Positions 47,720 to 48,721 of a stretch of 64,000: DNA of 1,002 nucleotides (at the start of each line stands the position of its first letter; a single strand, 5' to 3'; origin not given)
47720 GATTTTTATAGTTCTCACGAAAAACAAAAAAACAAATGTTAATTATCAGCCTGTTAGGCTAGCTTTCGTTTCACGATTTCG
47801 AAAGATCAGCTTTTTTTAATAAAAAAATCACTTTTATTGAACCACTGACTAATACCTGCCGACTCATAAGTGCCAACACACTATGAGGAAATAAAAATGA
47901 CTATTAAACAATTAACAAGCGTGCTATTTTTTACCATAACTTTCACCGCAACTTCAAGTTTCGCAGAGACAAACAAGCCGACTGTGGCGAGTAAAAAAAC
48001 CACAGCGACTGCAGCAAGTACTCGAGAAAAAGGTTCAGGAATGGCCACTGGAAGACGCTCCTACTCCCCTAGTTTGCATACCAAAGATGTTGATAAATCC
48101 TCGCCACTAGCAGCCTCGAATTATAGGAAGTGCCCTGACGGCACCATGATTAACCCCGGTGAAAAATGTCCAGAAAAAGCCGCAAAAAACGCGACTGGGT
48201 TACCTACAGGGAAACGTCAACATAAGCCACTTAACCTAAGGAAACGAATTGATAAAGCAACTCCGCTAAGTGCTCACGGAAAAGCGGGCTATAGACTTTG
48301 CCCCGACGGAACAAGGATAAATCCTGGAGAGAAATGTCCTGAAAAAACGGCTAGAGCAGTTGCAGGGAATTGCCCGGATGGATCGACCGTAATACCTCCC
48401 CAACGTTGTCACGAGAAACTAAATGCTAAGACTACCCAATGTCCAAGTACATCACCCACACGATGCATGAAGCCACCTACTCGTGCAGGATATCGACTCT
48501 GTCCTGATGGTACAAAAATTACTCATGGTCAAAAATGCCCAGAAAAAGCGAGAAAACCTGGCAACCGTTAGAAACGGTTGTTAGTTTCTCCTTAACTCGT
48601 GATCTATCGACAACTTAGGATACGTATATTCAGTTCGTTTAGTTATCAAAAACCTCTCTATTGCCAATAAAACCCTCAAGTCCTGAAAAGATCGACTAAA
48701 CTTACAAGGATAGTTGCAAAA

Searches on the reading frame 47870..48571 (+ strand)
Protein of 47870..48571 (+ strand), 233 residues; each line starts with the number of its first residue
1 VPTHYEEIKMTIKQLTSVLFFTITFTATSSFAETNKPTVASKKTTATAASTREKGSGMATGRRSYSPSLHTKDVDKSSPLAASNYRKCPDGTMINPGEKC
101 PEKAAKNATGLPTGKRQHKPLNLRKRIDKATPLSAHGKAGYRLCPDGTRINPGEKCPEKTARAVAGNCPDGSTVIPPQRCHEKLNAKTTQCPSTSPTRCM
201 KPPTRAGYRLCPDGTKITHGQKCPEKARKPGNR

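Call 4: search_protein_families(library=pfam, proteins=[window:47870-48571:+], max_evalue=0.1)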
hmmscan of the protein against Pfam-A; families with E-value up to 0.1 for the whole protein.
window:47870-48571:+ (233 aa): 2 families
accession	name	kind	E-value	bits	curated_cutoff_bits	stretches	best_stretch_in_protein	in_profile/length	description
PF05638.18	T6SS_HCP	-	8.5e-06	26.5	23.5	1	106-133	34-65/129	Type VI secretion system effector, Hcp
PF04942.19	CC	-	2.1e-05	25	20.6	0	156-175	7-26/34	CC domain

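Call 5: search_protein_families(library=ncbifam, proteins=[window:47870-48571:+], max_evalue=0.1)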
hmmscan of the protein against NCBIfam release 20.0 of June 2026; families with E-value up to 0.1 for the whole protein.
window:47870-48571:+ (233 aa): 1 family
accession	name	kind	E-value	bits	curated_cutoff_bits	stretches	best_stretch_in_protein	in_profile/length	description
TIGR03344.1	VI_effect_Hcp1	subfamily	8.4e-09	35.5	58.9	2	104-133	51-80/167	type VI secretion system tube protein TssD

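Call 94: search_protein_families(library=padloc, proteins=[window:47897-48568:+], max_evalue=0.001)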
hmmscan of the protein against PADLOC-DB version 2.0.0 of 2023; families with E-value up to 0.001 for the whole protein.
window:47897-48568:+ (224 aa): 0 families
